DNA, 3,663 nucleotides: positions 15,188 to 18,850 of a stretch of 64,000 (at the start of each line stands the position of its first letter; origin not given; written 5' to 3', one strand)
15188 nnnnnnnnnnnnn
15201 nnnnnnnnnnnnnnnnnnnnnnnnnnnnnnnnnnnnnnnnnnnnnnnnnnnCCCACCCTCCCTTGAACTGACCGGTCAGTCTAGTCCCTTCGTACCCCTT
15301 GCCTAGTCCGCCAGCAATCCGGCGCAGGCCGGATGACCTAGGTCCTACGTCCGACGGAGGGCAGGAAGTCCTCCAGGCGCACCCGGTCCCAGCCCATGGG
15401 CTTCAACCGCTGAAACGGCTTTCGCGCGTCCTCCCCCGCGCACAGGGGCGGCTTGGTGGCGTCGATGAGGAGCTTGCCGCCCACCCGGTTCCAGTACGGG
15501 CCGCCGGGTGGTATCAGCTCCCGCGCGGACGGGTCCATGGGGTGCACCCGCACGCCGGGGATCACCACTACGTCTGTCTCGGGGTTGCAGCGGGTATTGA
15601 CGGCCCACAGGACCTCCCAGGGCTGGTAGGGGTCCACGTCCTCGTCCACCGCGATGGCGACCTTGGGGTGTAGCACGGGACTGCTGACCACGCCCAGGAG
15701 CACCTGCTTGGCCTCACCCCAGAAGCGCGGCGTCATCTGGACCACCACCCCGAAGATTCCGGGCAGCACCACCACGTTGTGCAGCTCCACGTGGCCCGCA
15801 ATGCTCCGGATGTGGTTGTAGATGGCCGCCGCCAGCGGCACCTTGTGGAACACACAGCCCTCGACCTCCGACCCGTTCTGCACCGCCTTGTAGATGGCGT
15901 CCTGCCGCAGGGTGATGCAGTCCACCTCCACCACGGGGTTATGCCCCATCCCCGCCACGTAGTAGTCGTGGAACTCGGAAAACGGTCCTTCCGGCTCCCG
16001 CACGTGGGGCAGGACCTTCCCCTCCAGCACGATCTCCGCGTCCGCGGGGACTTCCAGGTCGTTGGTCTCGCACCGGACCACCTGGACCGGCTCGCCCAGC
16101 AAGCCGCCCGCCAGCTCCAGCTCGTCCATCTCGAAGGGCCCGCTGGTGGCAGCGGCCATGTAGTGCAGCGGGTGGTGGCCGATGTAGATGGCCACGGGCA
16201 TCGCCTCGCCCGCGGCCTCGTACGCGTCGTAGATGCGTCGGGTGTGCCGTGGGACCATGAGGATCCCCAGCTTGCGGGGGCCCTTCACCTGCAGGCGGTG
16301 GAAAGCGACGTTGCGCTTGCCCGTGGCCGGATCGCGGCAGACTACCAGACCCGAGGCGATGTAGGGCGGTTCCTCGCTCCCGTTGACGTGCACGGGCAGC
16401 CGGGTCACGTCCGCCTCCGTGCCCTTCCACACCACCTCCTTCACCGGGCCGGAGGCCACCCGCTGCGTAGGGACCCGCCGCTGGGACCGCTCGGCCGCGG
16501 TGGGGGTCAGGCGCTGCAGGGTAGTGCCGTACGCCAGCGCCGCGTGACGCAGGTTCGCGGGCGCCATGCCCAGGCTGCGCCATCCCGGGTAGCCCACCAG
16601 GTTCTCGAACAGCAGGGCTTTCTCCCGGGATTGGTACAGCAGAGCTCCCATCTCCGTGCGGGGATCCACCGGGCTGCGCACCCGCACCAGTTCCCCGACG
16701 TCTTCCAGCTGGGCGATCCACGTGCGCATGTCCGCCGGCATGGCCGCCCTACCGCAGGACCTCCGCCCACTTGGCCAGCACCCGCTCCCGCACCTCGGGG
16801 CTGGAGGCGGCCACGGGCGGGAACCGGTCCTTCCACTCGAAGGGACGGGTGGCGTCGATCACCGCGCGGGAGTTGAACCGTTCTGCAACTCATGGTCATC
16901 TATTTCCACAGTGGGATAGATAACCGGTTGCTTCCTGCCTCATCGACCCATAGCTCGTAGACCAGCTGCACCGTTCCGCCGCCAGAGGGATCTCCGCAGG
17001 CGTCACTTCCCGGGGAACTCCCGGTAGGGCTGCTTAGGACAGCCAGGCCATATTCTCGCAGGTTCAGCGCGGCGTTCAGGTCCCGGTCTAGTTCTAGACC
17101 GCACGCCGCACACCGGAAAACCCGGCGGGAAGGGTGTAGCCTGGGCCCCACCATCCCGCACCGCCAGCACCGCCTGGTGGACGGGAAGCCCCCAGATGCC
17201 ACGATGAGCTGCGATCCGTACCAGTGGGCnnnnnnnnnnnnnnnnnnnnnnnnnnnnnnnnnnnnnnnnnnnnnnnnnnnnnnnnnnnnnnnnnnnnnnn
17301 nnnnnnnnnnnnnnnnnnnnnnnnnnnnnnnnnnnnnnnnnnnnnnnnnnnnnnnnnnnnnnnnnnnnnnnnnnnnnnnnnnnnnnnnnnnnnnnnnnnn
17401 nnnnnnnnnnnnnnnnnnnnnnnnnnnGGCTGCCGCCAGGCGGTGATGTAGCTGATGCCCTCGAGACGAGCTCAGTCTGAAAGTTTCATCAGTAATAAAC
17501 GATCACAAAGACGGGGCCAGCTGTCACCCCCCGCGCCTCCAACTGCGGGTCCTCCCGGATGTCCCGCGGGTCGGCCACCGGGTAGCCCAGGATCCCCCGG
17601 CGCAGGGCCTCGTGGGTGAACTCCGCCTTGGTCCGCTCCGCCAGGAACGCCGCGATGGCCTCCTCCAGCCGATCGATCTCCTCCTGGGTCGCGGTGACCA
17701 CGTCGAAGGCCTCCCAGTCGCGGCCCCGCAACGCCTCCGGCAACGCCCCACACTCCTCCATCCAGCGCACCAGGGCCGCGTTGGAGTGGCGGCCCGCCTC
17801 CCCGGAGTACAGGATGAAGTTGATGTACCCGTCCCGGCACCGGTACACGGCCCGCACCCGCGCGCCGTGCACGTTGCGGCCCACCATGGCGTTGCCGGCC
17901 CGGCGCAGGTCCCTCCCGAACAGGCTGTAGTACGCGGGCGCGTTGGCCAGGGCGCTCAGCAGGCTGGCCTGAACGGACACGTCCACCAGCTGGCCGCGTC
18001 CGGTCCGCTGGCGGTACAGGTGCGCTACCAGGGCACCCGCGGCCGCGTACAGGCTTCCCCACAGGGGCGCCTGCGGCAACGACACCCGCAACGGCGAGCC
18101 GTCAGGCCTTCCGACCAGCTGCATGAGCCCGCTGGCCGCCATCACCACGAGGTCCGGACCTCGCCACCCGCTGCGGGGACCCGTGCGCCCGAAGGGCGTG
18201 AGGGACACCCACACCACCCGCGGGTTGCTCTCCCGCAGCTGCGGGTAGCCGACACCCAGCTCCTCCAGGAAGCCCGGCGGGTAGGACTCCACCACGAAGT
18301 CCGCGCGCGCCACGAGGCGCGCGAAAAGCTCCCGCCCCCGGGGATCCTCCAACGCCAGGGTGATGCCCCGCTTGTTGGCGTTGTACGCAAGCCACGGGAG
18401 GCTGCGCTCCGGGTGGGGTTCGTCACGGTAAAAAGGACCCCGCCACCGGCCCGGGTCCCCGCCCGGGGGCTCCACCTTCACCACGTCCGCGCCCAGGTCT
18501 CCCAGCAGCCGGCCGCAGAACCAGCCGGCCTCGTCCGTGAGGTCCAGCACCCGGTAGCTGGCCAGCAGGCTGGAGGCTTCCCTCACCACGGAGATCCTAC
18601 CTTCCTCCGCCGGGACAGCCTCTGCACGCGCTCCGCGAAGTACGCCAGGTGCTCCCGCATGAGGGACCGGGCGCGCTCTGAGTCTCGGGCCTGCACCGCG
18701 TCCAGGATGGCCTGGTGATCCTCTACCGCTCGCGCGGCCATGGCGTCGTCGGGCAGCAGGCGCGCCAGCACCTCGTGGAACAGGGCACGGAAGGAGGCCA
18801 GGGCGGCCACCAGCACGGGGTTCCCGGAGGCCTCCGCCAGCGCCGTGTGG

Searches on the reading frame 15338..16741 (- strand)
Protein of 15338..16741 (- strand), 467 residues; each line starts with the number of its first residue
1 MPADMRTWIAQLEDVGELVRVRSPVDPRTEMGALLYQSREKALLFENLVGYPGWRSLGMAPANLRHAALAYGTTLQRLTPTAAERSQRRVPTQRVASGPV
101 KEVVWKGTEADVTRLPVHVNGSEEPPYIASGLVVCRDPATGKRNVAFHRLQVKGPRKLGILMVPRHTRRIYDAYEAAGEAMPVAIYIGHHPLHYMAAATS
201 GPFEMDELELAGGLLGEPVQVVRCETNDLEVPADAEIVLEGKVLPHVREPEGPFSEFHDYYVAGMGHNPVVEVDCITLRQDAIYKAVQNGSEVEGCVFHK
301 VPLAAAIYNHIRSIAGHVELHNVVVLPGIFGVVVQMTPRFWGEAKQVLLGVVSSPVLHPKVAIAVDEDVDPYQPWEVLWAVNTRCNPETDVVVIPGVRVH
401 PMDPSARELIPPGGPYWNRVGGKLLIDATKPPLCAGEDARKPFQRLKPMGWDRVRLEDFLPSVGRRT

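Call 4: search_protein_families(library=pfam, proteins=[window:15338-16741:-])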
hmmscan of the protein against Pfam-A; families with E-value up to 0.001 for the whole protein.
window:15338-16741:- (467 aa): 3 families
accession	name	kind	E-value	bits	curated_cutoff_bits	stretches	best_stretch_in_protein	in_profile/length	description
PF01977.22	UbiD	-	6.6e-62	208.8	23.3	1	96-290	6-204/206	3-octaprenyl-4-hydroxybenzoate carboxy-lyase Rift-related domain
PF20696.2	UbiD_C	-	4.1e-21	75.7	24.2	1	298-428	3-127/127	3-octaprenyl-4-hydroxybenzoate carboxy-lyase C-terminal domain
PF20695.2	UbiD_N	-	4e-09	36.9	24.3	1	9-72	1-64/78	3-octaprenyl-4-hydroxybenzoate carboxy-lyase N-terminal domain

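Call 7: search_protein_families(library=ncbifam, proteins=[window:15338-16741:-], max_evalue=1e-10)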
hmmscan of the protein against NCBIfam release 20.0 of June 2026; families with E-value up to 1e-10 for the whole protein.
window:15338-16741:- (467 aa): 7 families
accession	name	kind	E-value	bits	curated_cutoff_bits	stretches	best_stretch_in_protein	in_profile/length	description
TIGR00148.1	TIGR00148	subfamily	2.6e-84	283.4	244.85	1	5-431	1-438/438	UbiD family decarboxylase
NF041204.1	VdcC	exception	1.5e-78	264.3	650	1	4-432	3-439/467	non-oxidative hydroxyarylic acid decarboxylases subunit C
TIGR03701.1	mena_SCO4490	equivalog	2.5e-54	184.7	495.9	1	76-406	93-425/433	menaquinone biosynthesis decarboxylase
NF008175.0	PRK10922.1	equivalog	9.9e-47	159.6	788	1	89-400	119-436/497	4-hydroxy-3-polyprenylbenzoate decarboxylase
TIGR02723.1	phenyl_P_alpha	equivalog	1.2e-41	142.8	564.6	1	2-394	7-413/485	phenylphosphate carboxylase subunit alpha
NF041219.1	BagN_FevL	exception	1.8e-37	129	1000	1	3-401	18-447/502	bagremycin/ferroverdin biosynthesis UbiD family decarboxylase BagN/FevL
TIGR02724.1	phenyl_P_beta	equivalog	8.6e-36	123.3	468.95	1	4-405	2-422/472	phenylphosphate carboxylase subunit beta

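Call 8: search_solved_structures(query=window:15338-16741:-, show_alignments=0, max_evalue=0.001)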
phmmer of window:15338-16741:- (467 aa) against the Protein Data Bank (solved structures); distinct sequences matched with E-value up to 0.001: 40.
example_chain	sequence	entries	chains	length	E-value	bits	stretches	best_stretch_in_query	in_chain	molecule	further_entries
6h6x_B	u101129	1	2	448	2.3e-70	241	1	4-460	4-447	3-polyprenyl-4-hydroxybenzoate decarboxylase and related decarboxylases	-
6h6v_A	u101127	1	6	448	2.4e-69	237.7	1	4-460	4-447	3-polyprenyl-4-hydroxybenzoate decarboxylase and related decarboxylases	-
7nf0_A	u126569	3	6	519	2.7e-42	148.5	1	5-285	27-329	Ferulic acid decarboxylase 1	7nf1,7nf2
2idb_A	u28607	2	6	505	5.2e-42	147.5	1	89-403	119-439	3-octaprenyl-4-hydroxybenzoate carboxy-lyase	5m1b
7ney_A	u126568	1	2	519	5.2e-42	147.5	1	5-285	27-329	Ferulic acid decarboxylase 1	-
5m1c_A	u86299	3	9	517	5.8e-42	147.4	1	89-403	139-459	3-octaprenyl-4-hydroxybenzoate carboxy-lyase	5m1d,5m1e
7ae4_A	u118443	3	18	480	2.3e-41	145.4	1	4-431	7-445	Phenolic acid decarboxylase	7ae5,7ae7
5o3m_A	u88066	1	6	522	1.3e-38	136.4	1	41-449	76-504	Protocatechuate decarboxylase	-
5ny5_A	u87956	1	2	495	3e-37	131.8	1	4-452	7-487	3,4-dihydroxybenzoate decarboxylase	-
5o3n_A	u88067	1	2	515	3.5e-37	131.6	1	4-452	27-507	3,4-dihydroxybenzoate decarboxylase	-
7nf3_A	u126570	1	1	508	6.5e-37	130.7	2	6-285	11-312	Ferulic acid decarboxylase 1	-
6tie_AAA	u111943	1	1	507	6.6e-37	130.7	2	6-286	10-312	Ferulic acid decarboxylase 1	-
6tib_AAA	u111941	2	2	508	6.6e-37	130.7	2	6-286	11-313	Ferulic acid decarboxylase 1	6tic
4za4_A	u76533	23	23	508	7.4e-37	130.5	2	6-285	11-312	Fdc1 | Putative uncharacterized protein An03g06590 | A niger Fdc1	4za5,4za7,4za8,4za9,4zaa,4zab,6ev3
8crd_A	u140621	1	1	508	1e-36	130.1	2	6-284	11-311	Ferulic acid decarboxylase 1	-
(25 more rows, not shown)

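Call 71: search_dna_similar(query=window:15338-16741:-, collection=plasmids, mode=protein, max_rows=15)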
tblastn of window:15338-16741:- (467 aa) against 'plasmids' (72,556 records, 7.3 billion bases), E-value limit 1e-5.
Records with a match: 444; places in all: 485; records where one place covers at least 80% of the query: 369.
Best place of each record, by identity: <60% 444.
By first word of the organism name: Sinorhizobium 129; Agrobacterium 24; Paracoccus 19; Ensifer 19; Pantoea 16; Paraburkholderia 13; Rhizobium 12; Klebsiella 11; Streptomyces 11; Rahnella 11; and 65 more.
By predicted mobility (MOB-suite, as given by PLSDB): non-mobilizable 261; conjugative 100; mobilizable 83.
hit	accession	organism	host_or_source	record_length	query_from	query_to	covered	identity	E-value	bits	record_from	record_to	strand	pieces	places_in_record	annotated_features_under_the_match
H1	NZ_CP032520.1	Cupriavidus oxalaticus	cell culture,activated sludge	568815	2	464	99%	34.7%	5e-53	199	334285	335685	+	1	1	UbiD family decarboxylase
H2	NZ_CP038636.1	Cupriavidus oxalaticus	whole organism,sewage sludge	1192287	2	464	99%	34.7%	1e-52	197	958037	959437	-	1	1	none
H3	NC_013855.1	Azospirillum sp. B510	-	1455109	5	457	97%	35.4%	1e-51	195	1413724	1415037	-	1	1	record has no annotation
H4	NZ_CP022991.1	Paraburkholderia aromaticivorans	-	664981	5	462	98%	34.3%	4e-48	184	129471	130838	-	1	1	UbiD family decarboxylase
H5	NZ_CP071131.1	Caballeronia sp. M1242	Homo sapiens,ETA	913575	5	466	99%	34.0%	7e-44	172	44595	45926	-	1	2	UbiD family decarboxylase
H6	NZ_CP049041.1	Pseudohalocynthiibacter aestuariivivens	pure culutre,Seawater recirculating ...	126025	5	460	98%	34.2%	7e-46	178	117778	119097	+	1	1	UbiD family decarboxylase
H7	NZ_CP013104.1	Paraburkholderia caribensis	-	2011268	5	462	98%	34.0%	2e-49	189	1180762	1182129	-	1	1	none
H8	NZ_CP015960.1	Paraburkholderia caribensis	Mimosa,single cell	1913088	5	462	98%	34.0%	8e-49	187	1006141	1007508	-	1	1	none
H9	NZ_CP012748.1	Paraburkholderia caribensis MBA4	soil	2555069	5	462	98%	34.0%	4e-47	182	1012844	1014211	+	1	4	none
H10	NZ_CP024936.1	Paraburkholderia graminis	soil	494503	2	465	99%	33.4%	4e-44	173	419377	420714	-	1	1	UbiD family decarboxylase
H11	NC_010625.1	Paraburkholderia phymatum STM815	-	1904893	5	462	98%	33.8%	6e-48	184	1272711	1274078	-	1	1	record has no annotation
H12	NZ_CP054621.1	Azospirillum oryzae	cell culture,soil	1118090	5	431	91%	36.1%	3e-51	194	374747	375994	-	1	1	record has no annotation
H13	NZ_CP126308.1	Bosea vestrisii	cell culture,root nodule of Vicia ...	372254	5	457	97%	33.9%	2e-47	182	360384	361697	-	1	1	UbiD family decarboxylase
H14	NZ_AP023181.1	Paraburkholderia sp. PGU19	Physopelta gutta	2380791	5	462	98%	33.5%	1e-46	180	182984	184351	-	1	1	none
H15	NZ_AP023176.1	Paraburkholderia largidicola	Physopelta gutta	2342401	5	462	98%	33.3%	5e-47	182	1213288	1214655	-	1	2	none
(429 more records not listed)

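Call 72: get_annotated_region(hit=H1, flank=12000)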
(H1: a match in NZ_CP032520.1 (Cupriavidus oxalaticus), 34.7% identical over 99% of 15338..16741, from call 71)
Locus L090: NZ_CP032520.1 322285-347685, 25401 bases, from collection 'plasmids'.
description: Cupriavidus oxalaticus strain T2 plasmid unnamed1, complete sequence
organism: Cupriavidus oxalaticus (NCBI taxid 96344)
taxonomy: Bacteria; Pseudomonadota; Betaproteobacteria; Burkholderiales; Burkholderiaceae; Cupriavidus; Cupriavidus oxalaticus
host: -; source: cell culture,activated sludge; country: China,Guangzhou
typing (MOB-suite, as given by PLSDB): conjugative; relaxase MOBH,MOBP; mating-pair formation MPF_T
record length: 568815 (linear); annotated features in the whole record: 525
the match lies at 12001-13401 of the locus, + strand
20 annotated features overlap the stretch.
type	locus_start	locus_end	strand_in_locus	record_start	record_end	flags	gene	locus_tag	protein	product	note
CDS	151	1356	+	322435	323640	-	-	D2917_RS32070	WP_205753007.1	AAA family ATPase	-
CDS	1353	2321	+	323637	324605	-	-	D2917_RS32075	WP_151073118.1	ParB/RepB/Spo0J family partition protein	GO:0007059 - chromosome segregation [Evidence IEA]; GO:0000910 - cytokinesis [Evidence IEA]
CDS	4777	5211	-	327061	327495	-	-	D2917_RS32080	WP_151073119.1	tyrosine-type recombinase/integrase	GO:0015074 - DNA integration [Evidence IEA]; GO:0006310 - DNA recombination [Evidence IEA]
CDS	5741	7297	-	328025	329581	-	-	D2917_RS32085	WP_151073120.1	phage integrase family protein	-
CDS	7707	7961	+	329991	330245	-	-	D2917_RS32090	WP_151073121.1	AbrB/MazE/SpoVT family DNA-binding domain-containing protein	-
CDS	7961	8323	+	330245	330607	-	-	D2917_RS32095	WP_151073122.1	type II toxin-antitoxin system PemK/MazF family toxin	-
CDS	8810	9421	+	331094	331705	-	-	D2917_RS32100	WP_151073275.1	nucleotidyltransferase domain-containing protein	-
CDS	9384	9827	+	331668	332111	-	-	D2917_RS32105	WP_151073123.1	hypothetical protein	-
CDS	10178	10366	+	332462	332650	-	-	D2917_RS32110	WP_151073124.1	hypothetical protein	-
CDS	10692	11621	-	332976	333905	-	-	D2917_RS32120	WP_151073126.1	LysR family transcriptional regulator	GO:0006355 - regulation of DNA-templated transcription [Evidence IEA]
CDS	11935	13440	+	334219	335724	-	-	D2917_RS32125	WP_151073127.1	UbiD family decarboxylase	-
CDS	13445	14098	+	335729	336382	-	-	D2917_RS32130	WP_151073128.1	UbiX family flavin prenyltransferase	-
CDS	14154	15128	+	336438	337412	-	-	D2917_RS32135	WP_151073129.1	tripartite tricarboxylate transporter substrate binding protein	-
CDS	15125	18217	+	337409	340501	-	-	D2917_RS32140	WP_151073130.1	molybdopterin cofactor-binding domain-containing protein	-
CDS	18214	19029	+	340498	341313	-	-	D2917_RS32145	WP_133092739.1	FAD binding domain-containing protein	-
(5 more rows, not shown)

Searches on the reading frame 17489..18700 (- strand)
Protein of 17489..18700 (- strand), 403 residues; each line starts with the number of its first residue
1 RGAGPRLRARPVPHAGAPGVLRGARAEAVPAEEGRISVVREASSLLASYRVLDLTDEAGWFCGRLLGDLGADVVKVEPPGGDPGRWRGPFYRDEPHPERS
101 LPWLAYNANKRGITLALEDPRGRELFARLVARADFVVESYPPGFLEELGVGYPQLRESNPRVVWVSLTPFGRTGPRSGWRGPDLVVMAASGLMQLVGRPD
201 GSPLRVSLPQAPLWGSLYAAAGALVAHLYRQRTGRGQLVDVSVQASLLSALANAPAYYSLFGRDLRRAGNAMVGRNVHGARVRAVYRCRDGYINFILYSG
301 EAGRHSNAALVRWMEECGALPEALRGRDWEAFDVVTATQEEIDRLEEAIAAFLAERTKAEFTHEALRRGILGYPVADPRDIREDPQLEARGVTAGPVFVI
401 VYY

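Call 4: search_protein_families(library=pfam, proteins=[window:17489-18700:-])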
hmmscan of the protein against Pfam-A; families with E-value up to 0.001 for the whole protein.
window:17489-18700:- (403 aa): 1 family
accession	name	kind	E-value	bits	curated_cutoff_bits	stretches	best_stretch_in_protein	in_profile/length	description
PF02515.22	CoA_transf_3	-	7.1e-75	252.9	23.3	1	46-392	1-328/366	CoA-transferase family III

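Call 7: search_protein_families(library=ncbifam, proteins=[window:17489-18700:-], max_evalue=1e-10)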
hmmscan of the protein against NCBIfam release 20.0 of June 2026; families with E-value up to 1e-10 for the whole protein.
window:17489-18700:- (403 aa): 7 families
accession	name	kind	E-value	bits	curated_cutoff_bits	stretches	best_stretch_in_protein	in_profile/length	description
NF041294.1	Scnl_mescCoAtase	equivalog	1.4e-45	156.1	700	1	46-391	4-335/381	succinyl-CoA:mesaconate CoA-transferase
NF052585.1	SucGlutTfsCaiB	equivalog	4.4e-44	150.7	750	1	44-392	6-342/394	succinate--glutarate CoA-transferase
NF003809.0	PRK05398.1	subfamily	8.7e-35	120.1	442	1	46-392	5-355/416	formyl-CoA transferase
NF008511.0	PRK11430.1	equivalog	3e-34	118.8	522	1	50-271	14-232/381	CoA:oxalate CoA-transferase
TIGR03253.1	oxalate_frc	equivalog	8e-34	117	504.2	1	46-392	4-355/416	formyl-CoA transferase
NF002914.1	PRK03525.1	equivalog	9.7e-17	61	413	1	58-391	23-334/400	L-carnitine CoA-transferase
TIGR04253.1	mesacon_CoA_iso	equivalog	1.3e-11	44.1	725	1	61-255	19-206/403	2-methylfumaryl-CoA isomerase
